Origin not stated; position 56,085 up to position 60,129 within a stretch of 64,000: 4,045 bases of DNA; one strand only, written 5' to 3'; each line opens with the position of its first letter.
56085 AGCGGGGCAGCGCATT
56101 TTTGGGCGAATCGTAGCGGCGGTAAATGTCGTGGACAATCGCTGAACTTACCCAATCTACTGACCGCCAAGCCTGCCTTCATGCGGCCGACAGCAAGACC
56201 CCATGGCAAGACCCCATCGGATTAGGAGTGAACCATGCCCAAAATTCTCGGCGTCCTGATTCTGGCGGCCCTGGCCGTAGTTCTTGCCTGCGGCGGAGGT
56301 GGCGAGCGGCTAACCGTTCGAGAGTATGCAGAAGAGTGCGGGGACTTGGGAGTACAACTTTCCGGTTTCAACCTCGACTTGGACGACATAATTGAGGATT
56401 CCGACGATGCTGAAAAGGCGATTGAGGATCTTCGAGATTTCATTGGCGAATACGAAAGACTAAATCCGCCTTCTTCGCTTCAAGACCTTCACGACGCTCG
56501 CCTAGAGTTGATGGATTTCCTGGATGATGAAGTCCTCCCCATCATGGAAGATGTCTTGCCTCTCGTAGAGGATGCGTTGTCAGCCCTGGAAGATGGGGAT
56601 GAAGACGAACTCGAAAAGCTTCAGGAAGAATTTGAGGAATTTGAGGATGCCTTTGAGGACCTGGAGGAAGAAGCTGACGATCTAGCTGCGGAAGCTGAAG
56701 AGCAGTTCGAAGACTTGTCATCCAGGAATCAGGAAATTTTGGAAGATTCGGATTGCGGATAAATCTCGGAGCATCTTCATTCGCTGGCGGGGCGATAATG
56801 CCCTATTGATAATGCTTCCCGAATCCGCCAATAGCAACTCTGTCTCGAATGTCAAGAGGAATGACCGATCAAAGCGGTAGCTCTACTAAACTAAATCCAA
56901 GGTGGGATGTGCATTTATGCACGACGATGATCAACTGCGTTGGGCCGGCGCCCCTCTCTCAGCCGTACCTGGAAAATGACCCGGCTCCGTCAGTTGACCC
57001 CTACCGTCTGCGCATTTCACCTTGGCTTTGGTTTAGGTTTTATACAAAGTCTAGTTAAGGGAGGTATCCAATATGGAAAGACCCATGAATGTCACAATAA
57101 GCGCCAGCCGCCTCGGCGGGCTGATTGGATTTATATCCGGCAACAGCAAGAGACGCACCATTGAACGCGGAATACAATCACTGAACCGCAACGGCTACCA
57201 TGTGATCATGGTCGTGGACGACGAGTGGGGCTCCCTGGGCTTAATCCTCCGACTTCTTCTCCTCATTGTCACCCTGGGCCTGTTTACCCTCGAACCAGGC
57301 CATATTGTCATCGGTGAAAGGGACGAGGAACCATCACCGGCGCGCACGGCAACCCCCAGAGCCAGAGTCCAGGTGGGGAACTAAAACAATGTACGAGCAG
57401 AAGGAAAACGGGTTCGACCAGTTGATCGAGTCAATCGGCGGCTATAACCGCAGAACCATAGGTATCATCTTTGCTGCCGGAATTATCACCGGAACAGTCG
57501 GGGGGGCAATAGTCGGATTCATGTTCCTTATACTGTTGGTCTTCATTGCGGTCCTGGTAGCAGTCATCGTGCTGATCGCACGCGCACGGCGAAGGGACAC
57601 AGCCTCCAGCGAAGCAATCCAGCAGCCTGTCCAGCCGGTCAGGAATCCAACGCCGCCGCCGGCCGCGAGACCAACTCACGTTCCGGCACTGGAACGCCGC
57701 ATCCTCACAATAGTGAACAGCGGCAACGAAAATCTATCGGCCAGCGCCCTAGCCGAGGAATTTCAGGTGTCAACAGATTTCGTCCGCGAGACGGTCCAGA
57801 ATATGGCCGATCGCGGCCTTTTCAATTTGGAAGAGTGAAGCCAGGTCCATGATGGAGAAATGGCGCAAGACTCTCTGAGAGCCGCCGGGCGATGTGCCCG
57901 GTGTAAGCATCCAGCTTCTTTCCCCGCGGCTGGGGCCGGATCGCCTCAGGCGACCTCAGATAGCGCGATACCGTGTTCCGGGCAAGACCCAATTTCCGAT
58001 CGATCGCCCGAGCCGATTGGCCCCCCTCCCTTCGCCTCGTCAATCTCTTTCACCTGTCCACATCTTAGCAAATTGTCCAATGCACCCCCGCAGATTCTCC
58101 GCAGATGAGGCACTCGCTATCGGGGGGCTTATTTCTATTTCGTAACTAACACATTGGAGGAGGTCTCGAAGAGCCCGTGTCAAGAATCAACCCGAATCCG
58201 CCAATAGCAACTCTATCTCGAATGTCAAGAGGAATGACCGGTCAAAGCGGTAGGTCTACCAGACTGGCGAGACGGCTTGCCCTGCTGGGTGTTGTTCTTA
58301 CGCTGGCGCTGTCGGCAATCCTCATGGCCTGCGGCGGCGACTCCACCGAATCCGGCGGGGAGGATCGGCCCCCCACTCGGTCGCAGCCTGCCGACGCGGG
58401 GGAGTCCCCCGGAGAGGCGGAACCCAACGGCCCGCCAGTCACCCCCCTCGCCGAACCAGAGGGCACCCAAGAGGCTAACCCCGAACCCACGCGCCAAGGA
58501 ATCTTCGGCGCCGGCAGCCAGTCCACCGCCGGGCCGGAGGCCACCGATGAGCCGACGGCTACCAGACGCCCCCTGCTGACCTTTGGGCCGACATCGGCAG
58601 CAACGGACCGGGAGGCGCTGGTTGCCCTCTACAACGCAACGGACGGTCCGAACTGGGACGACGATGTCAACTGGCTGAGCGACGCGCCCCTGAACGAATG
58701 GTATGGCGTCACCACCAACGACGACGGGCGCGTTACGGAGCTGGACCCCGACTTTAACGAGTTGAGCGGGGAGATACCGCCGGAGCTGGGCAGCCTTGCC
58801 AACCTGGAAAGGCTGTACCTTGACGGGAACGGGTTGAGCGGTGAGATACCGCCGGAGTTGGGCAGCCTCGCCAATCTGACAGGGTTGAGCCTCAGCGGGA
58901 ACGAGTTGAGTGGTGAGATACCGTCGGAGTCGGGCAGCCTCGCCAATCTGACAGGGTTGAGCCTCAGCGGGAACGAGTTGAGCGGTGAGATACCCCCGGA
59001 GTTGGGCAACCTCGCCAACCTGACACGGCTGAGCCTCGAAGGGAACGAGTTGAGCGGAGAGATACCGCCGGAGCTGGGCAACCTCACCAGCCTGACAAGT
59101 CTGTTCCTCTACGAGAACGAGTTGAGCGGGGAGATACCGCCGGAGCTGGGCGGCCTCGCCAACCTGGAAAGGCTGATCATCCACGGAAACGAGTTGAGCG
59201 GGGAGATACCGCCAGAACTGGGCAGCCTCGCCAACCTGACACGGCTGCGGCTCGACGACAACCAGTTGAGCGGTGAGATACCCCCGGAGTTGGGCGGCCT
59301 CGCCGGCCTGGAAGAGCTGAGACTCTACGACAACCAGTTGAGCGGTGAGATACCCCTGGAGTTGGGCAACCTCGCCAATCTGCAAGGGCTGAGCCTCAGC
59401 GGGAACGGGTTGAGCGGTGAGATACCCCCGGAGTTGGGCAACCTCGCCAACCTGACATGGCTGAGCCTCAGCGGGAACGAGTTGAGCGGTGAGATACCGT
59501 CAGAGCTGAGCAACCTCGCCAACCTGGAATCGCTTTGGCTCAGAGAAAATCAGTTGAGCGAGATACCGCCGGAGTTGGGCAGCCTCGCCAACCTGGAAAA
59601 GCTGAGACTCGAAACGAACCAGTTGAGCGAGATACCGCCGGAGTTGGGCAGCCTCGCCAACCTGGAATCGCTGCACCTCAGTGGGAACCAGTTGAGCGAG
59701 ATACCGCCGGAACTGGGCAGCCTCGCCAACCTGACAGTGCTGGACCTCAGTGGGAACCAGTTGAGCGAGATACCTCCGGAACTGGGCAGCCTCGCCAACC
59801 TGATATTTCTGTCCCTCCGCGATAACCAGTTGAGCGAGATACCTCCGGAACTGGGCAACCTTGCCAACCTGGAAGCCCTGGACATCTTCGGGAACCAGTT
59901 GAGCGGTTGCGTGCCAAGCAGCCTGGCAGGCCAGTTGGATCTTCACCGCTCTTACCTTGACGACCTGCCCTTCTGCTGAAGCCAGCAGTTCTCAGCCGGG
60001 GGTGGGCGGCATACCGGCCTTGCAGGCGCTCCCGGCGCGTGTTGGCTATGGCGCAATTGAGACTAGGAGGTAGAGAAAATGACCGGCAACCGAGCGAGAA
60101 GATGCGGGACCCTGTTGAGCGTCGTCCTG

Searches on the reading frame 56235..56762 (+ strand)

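Call 69: search_protein_families(library=pfam, proteins=[window:56235-56762:+], max_evalue=0.01)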
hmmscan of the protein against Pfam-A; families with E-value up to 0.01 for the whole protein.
window:56235-56762:+ (175 aa): 2 families
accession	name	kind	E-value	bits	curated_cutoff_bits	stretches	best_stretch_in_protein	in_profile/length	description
PF04108.17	ATG17_like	-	0.0069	16.3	43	1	59-169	72-175/355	Autophagy protein ATG17-like domain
PF19903.4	DUF6376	-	0.0079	16.9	27.3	0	56-89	33-66/116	Family of unknown function (DUF6376)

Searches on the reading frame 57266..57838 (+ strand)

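Call 69: search_protein_families(library=pfam, proteins=[window:57266-57838:+], max_evalue=0.01)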
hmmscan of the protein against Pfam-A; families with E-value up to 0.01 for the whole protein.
window:57266-57838:+ (190 aa): 6 families
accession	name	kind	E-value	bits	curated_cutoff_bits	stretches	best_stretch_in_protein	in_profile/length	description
PF20087.4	DUF6479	-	0.00038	21.3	25.4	1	82-155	18-97/120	Family of unknown function (DUF6479)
PF08279.18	HTH_11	-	0.00096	19.4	25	1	144-180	3-39/55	HTH domain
PF00392.27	GntR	-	0.0046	17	27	1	141-185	8-53/64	Bacterial regulatory proteins, gntR family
PF20990.2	DUF2207_C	-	0.0054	16.9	33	1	43-112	119-193/247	Predicted membrane protein (DUF2207) C-terminal domain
PF23933.1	DUF7269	-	0.0056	17.2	29.1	1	69-130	6-68/162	Family of unknown function (DUF7269)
PF12802.13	MarR_2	-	0.0085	16.7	27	0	144-185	8-49/61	MarR family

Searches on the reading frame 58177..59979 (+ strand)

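Call 69: search_protein_families(library=pfam, proteins=[window:58177-59979:+], max_evalue=0.01)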
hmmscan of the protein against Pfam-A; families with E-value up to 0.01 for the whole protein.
window:58177-59979:+ (600 aa): 8 families
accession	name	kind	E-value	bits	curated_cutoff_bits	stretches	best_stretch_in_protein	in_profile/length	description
PF00560.39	LRR_1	-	1.9e-59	185.2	20.6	7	425-447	1-23/23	Leucine Rich Repeat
PF12799.13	LRR_4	-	1.6e-52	174.7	27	13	495-533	2-40/44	Leucine Rich repeats (2 copies)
PF23598.1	LRR_14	-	3.6e-41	141.5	40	4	489-571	42-122/353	Leucine-rich repeat region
PF13855.12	LRR_8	-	1e-39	134.5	27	9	472-529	2-61/61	Leucine rich repeat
PF25019.1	LRR_R13L1-DRL21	-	1.6e-14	54.3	27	1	466-525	64-125/127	R13L1/DRL21 LRRs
PF24758.1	LRR_At5g56370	-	2.3e-07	31.1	27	0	328-389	11-74/227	FBD-associated F-box protein At5g56370, LRR repeats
PF23211.1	LRR_LRWD1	-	1.6e-06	28.4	28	1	492-575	14-98/190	Leucine-rich repeat and WD repeat-containing protein 1, LRR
PF25013.1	LRR_Zer-1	-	0.0013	19.3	27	0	513-570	4-61/137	Zer-1-like, Leucine-rich repeats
